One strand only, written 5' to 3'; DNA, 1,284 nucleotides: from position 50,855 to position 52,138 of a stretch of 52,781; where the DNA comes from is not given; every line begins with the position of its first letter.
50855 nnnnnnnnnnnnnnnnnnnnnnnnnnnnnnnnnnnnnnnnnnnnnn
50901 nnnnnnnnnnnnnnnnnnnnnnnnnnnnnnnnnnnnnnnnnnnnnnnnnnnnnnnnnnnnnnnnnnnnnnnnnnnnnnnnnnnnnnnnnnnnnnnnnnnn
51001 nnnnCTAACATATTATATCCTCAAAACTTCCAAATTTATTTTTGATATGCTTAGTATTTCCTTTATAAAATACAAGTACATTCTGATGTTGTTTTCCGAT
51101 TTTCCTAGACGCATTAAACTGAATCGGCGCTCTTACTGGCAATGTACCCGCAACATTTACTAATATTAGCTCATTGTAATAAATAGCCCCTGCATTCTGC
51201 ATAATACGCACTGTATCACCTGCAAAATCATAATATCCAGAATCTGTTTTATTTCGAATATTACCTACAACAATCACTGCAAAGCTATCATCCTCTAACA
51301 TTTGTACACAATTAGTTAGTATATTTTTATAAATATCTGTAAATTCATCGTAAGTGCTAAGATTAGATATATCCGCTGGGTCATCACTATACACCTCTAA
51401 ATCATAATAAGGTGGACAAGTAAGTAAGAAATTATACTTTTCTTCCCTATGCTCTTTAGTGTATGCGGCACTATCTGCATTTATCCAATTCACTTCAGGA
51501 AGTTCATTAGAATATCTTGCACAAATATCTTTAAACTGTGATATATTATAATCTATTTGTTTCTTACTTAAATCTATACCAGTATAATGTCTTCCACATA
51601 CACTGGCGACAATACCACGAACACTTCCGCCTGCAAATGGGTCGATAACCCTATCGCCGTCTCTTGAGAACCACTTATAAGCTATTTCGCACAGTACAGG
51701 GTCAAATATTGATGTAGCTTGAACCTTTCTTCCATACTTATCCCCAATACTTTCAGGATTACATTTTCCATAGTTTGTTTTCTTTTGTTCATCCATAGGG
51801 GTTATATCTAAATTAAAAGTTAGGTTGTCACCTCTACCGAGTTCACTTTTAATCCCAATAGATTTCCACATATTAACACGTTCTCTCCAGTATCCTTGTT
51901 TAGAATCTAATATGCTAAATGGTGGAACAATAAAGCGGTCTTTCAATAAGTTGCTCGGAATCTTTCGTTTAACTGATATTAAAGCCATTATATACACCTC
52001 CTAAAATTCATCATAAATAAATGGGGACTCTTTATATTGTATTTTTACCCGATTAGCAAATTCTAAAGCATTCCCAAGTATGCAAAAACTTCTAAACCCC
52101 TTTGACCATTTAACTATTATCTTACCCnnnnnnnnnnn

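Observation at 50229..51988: DNA methyltransferase translationally coupled to a truncated ACC-deaminase / D-cysteine-desulfhydrase-like PLP enzyme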

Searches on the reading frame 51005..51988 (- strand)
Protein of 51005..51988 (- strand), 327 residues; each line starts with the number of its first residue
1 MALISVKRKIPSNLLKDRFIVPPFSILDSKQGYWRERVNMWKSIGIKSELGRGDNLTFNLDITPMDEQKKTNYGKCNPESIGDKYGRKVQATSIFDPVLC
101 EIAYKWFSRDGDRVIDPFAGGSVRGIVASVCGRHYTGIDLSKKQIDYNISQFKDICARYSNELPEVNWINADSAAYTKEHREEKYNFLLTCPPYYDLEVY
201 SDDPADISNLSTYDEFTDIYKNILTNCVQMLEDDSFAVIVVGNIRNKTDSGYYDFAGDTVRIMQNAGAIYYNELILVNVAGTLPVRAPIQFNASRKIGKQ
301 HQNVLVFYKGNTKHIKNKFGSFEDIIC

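Call 3: search_protein_families(library=pfam, proteins=[window:51005-51988:-], max_evalue=0.1)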
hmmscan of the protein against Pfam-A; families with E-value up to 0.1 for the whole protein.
window:51005-51988:- (327 aa): 1 family
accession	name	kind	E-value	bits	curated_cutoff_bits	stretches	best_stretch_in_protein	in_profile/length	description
PF01555.25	N6_N4_Mtase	-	3.2e-11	44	26.7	2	107-147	178-218/221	DNA methylase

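Call 4: search_protein_families(library=phrogs, proteins=[window:51005-51988:-], max_evalue=0.01)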
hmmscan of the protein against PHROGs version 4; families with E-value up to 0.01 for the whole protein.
window:51005-51988:- (327 aa): 7 families
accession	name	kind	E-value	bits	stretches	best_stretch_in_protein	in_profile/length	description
phrog_12517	-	unknown function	7.6e-91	305.6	1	15-318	30-310/316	-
phrog_498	-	other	8.4e-78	263.4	1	88-322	355-609/633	DNA methyltransferase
phrog_15396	-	DNA, RNA and nucleotide metabolism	2.5e-06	28.5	1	9-55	158-204/258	ParB-like partition nuclease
phrog_67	-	other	1e-05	25.8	1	107-144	298-335/743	DNA methyltransferase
phrog_6025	-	other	0.00028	21.6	1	165-276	11-108/192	DNA methyltransferase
phrog_3008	-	other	0.0037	17.6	1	105-152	164-211/244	DNA methyltransferase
phrog_10183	-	other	0.0051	16.1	0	77-141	81-146/889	DNA methyltransferase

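Call 5: search_protein_families(library=ncbifam, proteins=[window:51005-51988:-], max_evalue=0.1)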
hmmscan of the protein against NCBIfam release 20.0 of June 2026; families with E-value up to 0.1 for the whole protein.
window:51005-51988:- (327 aa): 4 families
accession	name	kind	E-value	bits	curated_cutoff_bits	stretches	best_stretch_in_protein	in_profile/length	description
NF050803.1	DnaMtaseCcrMCaul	equivalog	3.2e-06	26.3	830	1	79-156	175-251/350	adenine-specific DNA-methyltransferase CcrM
NF008572.0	PRK11524.1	equivalog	5.6e-05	22.4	292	1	108-162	212-265/294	adenine-specific DNA-methyltransferase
NF010253.0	PRK13699.1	subfamily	0.0017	18.1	244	1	107-143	160-196/226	DNA methyltransferase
TIGR03533.1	L3_gln_methyl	equivalog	0.014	14.7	229.7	1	178-252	183-262/284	50S ribosomal protein L3 N(5)-glutamine methyltransferase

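Call 36: find_homologous_proteins(query=window:51005-51988:-, max_evalue=1e-10)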
Query window:51005-51988:- (327 aa): 8000 proteins with E <= 1e-10 among 8000 candidates; the best 120 are listed.
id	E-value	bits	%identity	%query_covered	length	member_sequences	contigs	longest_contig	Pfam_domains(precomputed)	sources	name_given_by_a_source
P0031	4.8e-222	754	99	100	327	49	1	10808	PF01555.25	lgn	-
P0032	6.0e-209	711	94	100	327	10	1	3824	PF01555.25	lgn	-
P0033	4.3e-196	669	91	100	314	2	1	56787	PF01555.25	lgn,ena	-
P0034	2.9e-183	627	82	99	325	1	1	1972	PF01555.25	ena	-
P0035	6.7e-181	619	80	99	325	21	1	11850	PF01555.25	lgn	-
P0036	2.1e-180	617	80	99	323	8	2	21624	PF01555.25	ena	-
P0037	1.4e-178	611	80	99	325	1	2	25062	PF01555.25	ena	-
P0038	9.2e-178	609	82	99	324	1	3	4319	PF01555.25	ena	-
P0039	5.0e-171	586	77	99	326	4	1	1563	PF01555.25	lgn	-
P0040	6.6e-161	553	72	99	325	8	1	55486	PF01555.25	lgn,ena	-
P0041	6.7e-161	553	77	99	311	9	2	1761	PF01555.25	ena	-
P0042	1.6e-151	522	72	99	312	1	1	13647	PF01555.25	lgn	-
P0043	4.8e-151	521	72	99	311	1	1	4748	PF01555.25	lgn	-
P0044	6.2e-136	471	64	100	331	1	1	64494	PF01555.25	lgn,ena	-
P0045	1.4e-135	470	64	97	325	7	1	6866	PF01555.25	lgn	-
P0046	6.0e-133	461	76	78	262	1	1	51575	PF01555.25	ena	-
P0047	5.1e-132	458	64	99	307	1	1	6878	PF01555.25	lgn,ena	-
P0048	3.2e-131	456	63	99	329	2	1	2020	PF01555.25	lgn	-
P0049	6.1e-131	455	63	96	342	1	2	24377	PF01555.25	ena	-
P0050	3.3e-129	449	60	98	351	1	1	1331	PF01555.25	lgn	-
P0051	2.1e-128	446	60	99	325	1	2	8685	PF01555.25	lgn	-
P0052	8.0e-128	444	60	99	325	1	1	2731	PF01555.25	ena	-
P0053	1.0e-127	444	59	99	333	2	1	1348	PF01555.25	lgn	-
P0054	1.2e-127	444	61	100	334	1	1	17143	PF01555.25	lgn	-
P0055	5.7e-126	438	58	96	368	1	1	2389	PF01555.25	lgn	-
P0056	1.1e-125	437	61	96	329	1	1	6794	PF01555.25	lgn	-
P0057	1.7e-125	437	63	98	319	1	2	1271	PF01555.25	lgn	-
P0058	2.6e-125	436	60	99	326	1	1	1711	PF01555.25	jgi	-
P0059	5.9e-125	435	60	98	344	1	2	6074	PF01555.25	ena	-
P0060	7.0e-125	435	58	98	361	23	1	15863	PF01555.25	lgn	-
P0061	8.3e-125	435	58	98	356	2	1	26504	PF01555.25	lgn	-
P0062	1.3e-124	434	61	98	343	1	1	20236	PF01555.25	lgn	-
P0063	3.2e-123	429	60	99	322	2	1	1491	PF01555.25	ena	-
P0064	5.3e-123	429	59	97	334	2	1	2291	PF01555.25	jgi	-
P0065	3.6e-122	426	58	96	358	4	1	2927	PF01555.25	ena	-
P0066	4.5e-122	426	57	99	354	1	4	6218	PF01555.25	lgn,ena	-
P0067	9.9e-122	424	59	98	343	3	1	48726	PF01555.25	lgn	-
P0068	6.1e-121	422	58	98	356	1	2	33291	PF01555.25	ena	-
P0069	1.2e-120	421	58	99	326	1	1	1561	PF01555.25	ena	-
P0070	3.9e-120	419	57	97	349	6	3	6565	PF01555.25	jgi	-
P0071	6.7e-120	418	57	98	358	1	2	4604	PF01555.25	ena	-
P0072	3.2e-119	416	57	97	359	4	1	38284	PF01555.25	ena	-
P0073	8.8e-119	415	59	96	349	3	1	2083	PF01555.25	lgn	-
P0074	1.7e-118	414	59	99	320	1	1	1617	PF01555.25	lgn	-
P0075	3.1e-118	413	58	99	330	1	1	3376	PF01555.25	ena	-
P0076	4.5e-118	412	59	99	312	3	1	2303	PF01555.25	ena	-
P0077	1.1e-117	411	61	97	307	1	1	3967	PF01555.25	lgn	-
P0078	2.5e-117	410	48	94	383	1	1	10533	PF01555.25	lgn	-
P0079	3.4e-117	410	59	99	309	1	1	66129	PF01555.25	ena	-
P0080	1.0e-116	408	60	99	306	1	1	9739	PF01555.25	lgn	-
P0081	2.1e-116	407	56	98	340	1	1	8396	PF01555.25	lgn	-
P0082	5.8e-116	405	60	99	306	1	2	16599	PF01555.25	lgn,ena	-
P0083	9.1e-116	405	59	99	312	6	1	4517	PF01555.25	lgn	-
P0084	1.5e-115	404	59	99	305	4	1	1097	PF01555.25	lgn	-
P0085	5.2e-115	402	54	99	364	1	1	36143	PF01555.25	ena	-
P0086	2.3e-114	400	59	99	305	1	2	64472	PF01555.25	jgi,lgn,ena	-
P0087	3.3e-114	400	55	97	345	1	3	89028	PF01555.25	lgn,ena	-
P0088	4.1e-114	399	59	99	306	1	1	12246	PF01555.25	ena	-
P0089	4.5e-114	399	55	97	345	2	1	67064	PF01555.25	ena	-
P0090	8.3e-114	398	59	94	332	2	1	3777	PF01555.25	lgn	-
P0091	8.5e-114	398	54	99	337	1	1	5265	PF01555.25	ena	-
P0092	2.3e-113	397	55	97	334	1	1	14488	PF01555.25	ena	-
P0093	3.9e-113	396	59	99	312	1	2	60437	PF01555.25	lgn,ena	-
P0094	1.0e-112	395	58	96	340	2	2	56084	PF01555.25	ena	-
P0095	1.8e-112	394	59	96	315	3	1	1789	PF01555.25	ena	-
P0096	1.6e-111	391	59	96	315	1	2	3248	PF01555.25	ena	-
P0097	2.1e-110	387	54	99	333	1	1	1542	PF01555.25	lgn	-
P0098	3.6e-110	386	55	98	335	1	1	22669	PF07669.18,PF01555.25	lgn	-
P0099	4.4e-110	386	51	99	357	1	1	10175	PF01555.25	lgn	-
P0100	8.2e-110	385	55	96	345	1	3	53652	PF01555.25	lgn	-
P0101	8.6e-110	385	57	94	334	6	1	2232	PF03602.22,PF01555.25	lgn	-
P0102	1.1e-109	385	57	94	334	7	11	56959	PF01555.25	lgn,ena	-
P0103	1.8e-109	384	64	83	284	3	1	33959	PF01555.25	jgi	-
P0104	7.3e-109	382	56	99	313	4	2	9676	PF01555.25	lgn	-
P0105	9.0e-109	382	56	94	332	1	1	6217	PF01555.25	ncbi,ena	-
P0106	2.7e-108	380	54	99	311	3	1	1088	PF01555.25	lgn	-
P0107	7.7e-108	379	56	94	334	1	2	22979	PF03602.22,PF01555.25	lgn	-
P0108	6.4e-107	376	54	99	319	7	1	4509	PF01555.25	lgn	-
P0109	4.2e-106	373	55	97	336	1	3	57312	PF01555.25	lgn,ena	-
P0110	5.9e-106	373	53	97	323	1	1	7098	PF01555.25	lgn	-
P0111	9.4e-106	372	55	99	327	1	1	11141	PF01555.25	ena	-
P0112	1.4e-105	371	55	98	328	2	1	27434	PF01555.25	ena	-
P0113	1.8e-105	371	52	96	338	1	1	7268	PF01555.25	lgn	-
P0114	2.2e-105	371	55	94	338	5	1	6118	PF01555.25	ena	-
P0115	2.3e-105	371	54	99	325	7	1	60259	PF01555.25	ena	-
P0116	5.8e-104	366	56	95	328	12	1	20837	PF01555.25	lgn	-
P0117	2.0e-103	364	53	99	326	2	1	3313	PF01555.25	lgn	-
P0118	7.1e-102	359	51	98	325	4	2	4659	PF01555.25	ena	-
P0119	9.3e-102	359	53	99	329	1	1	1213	PF01555.25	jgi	-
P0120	2.7e-101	357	52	99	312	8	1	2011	PF01555.25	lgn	-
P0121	5.3e-101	356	52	99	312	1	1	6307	PF01555.25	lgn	-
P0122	1.2e-100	355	54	94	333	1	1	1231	PF01555.25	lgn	-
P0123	3.8e-100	353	49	99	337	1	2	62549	PF01555.25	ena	-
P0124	4.9e-100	353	52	99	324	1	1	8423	PF01555.25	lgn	-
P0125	1.3e-99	352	59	86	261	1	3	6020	PF01555.25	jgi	jgi:DNA modification methylase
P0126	1.1e-98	349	51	98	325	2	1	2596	PF01555.25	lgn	-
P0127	1.4e-98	348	52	95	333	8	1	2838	PF01555.25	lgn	-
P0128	1.5e-98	348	54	98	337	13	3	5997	PF01555.25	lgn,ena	-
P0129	2.4e-98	348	53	98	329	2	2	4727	PF01555.25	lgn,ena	-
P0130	2.5e-97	344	53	94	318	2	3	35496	PF01555.25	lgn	-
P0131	3.2e-97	344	52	94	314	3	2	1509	PF01555.25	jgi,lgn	-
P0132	3.6e-97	344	51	93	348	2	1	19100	PF01555.25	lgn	-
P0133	3.8e-97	344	55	90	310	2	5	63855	PF03602.22,PF01555.25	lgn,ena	-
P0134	3.3e-95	337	52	93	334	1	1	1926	PF03602.22,PF01555.25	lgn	-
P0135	3.4e-95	337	52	97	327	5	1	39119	PF01555.25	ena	-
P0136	6.8e-95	336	52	97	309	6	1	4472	PF01555.25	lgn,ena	-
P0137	1.4e-94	335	54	96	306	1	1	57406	PF01555.25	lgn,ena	-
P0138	2.2e-94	335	48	99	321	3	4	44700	PF01555.25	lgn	-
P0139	2.4e-94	334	49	96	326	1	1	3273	PF01555.25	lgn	-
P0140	1.7e-93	332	50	99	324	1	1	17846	PF01555.25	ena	-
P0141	5.6e-93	330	53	96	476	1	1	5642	PF01555.25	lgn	-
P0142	7.5e-93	330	50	96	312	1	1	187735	PF01555.25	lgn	-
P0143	2.7e-92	328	49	97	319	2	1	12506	PF01555.25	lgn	-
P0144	2.1e-91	325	52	94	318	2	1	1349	PF01555.25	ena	-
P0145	5.3e-91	323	48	95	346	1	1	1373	PF01555.25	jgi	-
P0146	6.7e-91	323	50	98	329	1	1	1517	PF01555.25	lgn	-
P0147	7.7e-91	323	47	99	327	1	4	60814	PF01555.25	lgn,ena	-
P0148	7.8e-91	323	50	98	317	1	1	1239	PF01555.25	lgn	-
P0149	1.0e-90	323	49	95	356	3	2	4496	PF01555.25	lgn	-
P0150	1.5e-90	322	51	91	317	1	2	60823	PF01555.25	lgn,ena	-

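Call 40: search_dna_similar(query=window:51005-51988:-, collection=phages, mode=protein, max_rows=60, max_evalue=1e-20, rows=spread)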
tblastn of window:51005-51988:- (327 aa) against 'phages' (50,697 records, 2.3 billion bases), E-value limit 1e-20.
Records with a match: 27; places in all: 27; records where one place covers at least 80% of the query: 22.
Best place of each record, by identity: <60% 27.
By first word of the organism name: Mycobacterium 5; Enterococcus 3; Listeria 3; Clostridium 3; Bacteriophage 2; Haloarcula 2; Croceibacter 2; Erythrobacter 2; Pseudomonas 1; Fusobacterium 1; and 3 more.
By host as written in the record: - 4; Enterococcus faecalis 3; Mycobacterium smegmatis mc2 155 3; Listeria monocytogenes 2; Haloarcula californiae 2; Croceibacter atlanticus HTCC2559 2; Listeria 1; Clostridium sp. 1; and 9 more.
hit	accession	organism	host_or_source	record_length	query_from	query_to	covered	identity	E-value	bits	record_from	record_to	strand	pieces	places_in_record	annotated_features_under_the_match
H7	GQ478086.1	Enterococcus phage phiFL3A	Enterococcus faecalis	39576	10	325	97%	43.4%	7e-73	249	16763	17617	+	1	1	gp36: DNA adenine methyltransferase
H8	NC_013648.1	Enterococcus phage phiFL3A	Enterococcus faecalis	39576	10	325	97%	43.4%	7e-73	249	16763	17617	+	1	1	gp36: DNA adenine methyltransferase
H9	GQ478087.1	Enterococcus phage phiFL3B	Enterococcus faecalis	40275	10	325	97%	43.4%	7e-73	249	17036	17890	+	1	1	gp39: DNA adenine methyltransferase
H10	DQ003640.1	Listeria phage B054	Listeria monocytogenes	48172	10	323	96%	43.4%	2e-70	243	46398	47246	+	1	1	gp77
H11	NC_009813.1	Listeria phage B054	Listeria monocytogenes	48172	10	323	96%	43.4%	2e-70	243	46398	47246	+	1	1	ParB N-terminal domain-containing protein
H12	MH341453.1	Listeria phage PSU-VKH-LP041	Listeria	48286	10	323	96%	42.7%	3e-69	239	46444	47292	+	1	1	hypothetical protein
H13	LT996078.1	Bacteriophage sp.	-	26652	12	324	96%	41.7%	1e-67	234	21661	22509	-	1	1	record has no annotation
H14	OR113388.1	Clostridium phage vB_CtyS-FA88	Clostridium sp.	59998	15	317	93%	42.2%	2e-65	228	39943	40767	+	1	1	hypothetical protein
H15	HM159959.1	Clostridium phage phiCTP1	-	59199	15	317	93%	41.6%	2e-64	225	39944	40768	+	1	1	hypothetical phage protein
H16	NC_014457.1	Clostridium phage phiCTP1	-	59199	15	317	93%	41.6%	2e-64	225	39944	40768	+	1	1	hypothetical protein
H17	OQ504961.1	Pseudomonas phage ZRG1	Stutzerimonas stutzeri NCTC10475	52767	11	312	92%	40.4%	5e-55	198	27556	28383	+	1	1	ParB N-terminal domain-containing protein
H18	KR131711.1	Fusobacterium phage Funu2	Fusobacterium nucleatum 7_1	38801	6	322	97%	38.3%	5e-57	204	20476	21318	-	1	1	hypothetical protein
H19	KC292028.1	Haloarcula californiae tailed virus 2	Haloarcula californiae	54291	15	320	94%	38.5%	3e-59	211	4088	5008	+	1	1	11: hypothetical protein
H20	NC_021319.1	Haloarcula californiae tailed virus 2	Haloarcula californiae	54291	15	320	94%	38.5%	3e-59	211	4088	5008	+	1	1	11: hypothetical protein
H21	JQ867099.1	Croceibacter phage P2559S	Croceibacter atlanticus HTCC2559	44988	15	323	94%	37.9%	6e-55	198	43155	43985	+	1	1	hypothetical protein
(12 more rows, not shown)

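Call 60: predict_structure(alignment_id=A5)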
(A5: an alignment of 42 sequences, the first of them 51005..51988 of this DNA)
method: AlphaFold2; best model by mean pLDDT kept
length: 327 residues; sequences in the alignment: 42
mean_pLDDT: 75.9   pTM: 0.78
mean pLDDT of the five models: 75.9, 75.1, 74.9, 72.9, 72.7
residues with pLDDT >= 90: 129; 70-90: 88; 50-70: 37; < 50: 73
segments of 3 or more residues with pLDDT < 50: 1-5, 19-22, 50-65, 71-93, 280-296, 324-327
pLDDT, mean of each block of 10 residues (from residue 1): 54 52 69 80 73 40 48 40 41 67 91 93 86 94 88 88 92 96 97 74 76 92 98 97 79 91 98 80 40 50 93 91 50
secondary structure, 60 per line:
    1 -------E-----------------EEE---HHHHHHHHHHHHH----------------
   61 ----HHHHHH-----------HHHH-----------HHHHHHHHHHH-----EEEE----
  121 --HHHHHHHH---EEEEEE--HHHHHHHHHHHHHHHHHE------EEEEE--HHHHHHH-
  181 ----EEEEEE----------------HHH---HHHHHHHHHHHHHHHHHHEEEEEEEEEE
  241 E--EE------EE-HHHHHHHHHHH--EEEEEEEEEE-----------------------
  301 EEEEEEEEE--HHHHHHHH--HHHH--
elements in order: E26-28 H32-44 H65-70 H82-85 H97-107 E113-116 H123-130 E134-139 H142-158 E166-170 H173-179 E185-190 H213-230 E231-241 H255-265 E268-277 E301-309 H312-319 H322-325

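Call 65: search_solved_structures(query=A5, max_evalue=0.01, show_alignments=2)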
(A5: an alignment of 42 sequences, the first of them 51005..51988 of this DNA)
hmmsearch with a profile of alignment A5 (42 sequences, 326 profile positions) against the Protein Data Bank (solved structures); distinct sequences matched with E-value up to 0.01: 8.
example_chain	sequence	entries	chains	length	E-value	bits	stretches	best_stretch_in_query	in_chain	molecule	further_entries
2zie_A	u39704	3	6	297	2.7e-12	49.7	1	171-246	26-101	Putative modification methylase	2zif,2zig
8s9n_A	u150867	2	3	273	2e-07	33.7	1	96-150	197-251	DNA cytosine-N4 methyltransferase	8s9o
8s9m_A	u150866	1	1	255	1.7e-06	30.6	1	96-150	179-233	DNA cytosine-N4 methyltransferase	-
1g60_A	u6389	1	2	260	0.00014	24.3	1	101-151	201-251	Adenine-specific Methyltransferase MboIIA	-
7wm5_A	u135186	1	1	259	0.00021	23.8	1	76-240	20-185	Methyltransferase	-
7wm6_A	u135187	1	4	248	0.00065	22.1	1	91-240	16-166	Methyltransferase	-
6pbd_A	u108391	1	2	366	0.00097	21.6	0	110-154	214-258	Modification methylase CcrMI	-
1boo_A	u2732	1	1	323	0.0077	18.6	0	100-179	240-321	PROTEIN (N-4 CYTOSINE-SPECIFIC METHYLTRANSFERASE PVU II)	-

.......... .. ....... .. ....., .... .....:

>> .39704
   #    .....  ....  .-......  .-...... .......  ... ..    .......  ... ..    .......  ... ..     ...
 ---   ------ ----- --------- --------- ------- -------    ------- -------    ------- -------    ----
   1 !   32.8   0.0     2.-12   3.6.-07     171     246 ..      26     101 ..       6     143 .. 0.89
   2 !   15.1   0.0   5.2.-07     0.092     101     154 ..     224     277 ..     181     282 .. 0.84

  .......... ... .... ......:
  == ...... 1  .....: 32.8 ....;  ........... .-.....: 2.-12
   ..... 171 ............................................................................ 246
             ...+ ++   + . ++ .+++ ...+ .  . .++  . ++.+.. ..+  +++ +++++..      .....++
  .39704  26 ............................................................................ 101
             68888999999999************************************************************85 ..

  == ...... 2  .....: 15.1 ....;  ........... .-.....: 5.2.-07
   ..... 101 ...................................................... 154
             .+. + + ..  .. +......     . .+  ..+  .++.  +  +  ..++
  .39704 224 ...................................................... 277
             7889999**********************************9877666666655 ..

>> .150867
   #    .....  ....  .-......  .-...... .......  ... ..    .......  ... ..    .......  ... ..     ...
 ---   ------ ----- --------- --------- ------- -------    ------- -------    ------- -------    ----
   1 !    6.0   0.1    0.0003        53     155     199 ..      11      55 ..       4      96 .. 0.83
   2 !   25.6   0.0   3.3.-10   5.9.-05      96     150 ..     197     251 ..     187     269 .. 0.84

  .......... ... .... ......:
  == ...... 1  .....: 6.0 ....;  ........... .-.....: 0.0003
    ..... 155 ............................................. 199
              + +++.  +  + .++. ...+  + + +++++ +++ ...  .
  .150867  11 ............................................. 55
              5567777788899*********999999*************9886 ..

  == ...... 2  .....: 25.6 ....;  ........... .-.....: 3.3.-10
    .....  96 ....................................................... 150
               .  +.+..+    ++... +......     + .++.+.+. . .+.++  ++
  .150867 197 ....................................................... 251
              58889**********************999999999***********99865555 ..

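Call 74: fold_search(model_id=the predicted structure, library=pdb)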
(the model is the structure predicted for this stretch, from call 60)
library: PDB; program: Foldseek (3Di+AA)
matches with E <= 10: 1877; with E <= 0.001: 899
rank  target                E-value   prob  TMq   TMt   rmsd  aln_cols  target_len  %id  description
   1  5e71                  6.1e-10  1.00  0.44  0.45   5.1       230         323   14  Crystal structure of the archaeal tRNA m2G/m22G10 methyltransferase (aTrm11) from Thermococcus kodakarensis (released 2016-07-06)
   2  3tma                  1.4e-08  1.00  0.43  0.42   4.4       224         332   13  Crystal structure of TrmN from Thermus thermophilus (released 2012-03-14)
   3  6zxw_G                1.5e-08  1.00  0.44  0.44   3.9       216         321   15  Structure of Archaeoglobus fulgidus Trm11-Trm112 m2G10 tRNA methyltransferase complex bound to sinefungin (released 2020-09-23)
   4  2as0_A                2.0e-08  1.00  0.41  0.35   5.2       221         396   17  Crystal Structure of PH1915 (APC 5817): A Hypothetical RNA Methyltransferase (released 2005-09-20)
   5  9ri2_B                2.1e-08  1.00  0.38  0.52   8.4       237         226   11  Crystal structure of bacillithiol methyltransferase NmbA from Chlorobaculum tepidum (released 2025-12-10)
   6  9ri2_A                2.3e-08  1.00  0.38  0.53   8.3       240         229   11  Crystal structure of bacillithiol methyltransferase NmbA from Chlorobaculum tepidum (released 2025-12-10)
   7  3cgg_A                3.3e-08  1.00  0.39  0.66   4.9       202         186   18  Crystal structure of TehB-like SAM-dependent methyltransferase (NP_600671.1) from Corynebacterium glutamicum ATCC 1303 (released 2008-03-18)
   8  2cww_A                4.6e-08  1.00  0.40  0.36   5.1       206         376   12  Crystal structure of Thermus thermophilus TTHA1280, a putative SAM-dependent RNA methyltransferase, in complex with S- (released 2005-10-11)
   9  2igt_C                4.6e-08  1.00  0.42  0.43   6.5       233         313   17  Crystal Structure of the SAM Dependent Methyltransferase from Agrobacterium tumefaciens (released 2006-10-24)
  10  6zxv_A                4.9e-08  1.00  0.43  0.43   4.9       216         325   14  Structure of Archaeoglobus fulgidus Trm11 m2G10 tRNA methyltransferase enzyme bound to sinefungin (released 2020-09-23)
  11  6zxv_B                6.5e-08  1.00  0.43  0.43   4.7       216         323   14  Structure of Archaeoglobus fulgidus Trm11 m2G10 tRNA methyltransferase enzyme bound to sinefungin (released 2020-09-23)
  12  6zxy                  7.2e-08  1.00  0.42  0.42   4.2       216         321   15  Structure of Archaeoglobus fulgidus Trm11 m2G10 tRNA methyltransferase enzyme (released 2020-09-23)
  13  4dmg_A                7.2e-08  1.00  0.44  0.38   4.6       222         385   10  Thermus thermophilus m5C1942 methyltransferase RlmO (released 2012-06-27)
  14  9sm1_E                8.1e-08  1.00  0.39  0.44   6.4       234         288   11  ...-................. from Pseudomonas chlororaphis in complex with SAH and FPP (released 2025-12-31)
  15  3vse_B                8.6e-08  1.00  0.45  0.38   4.7       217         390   10  Crystal structure of methyltransferase (released 2013-04-10)
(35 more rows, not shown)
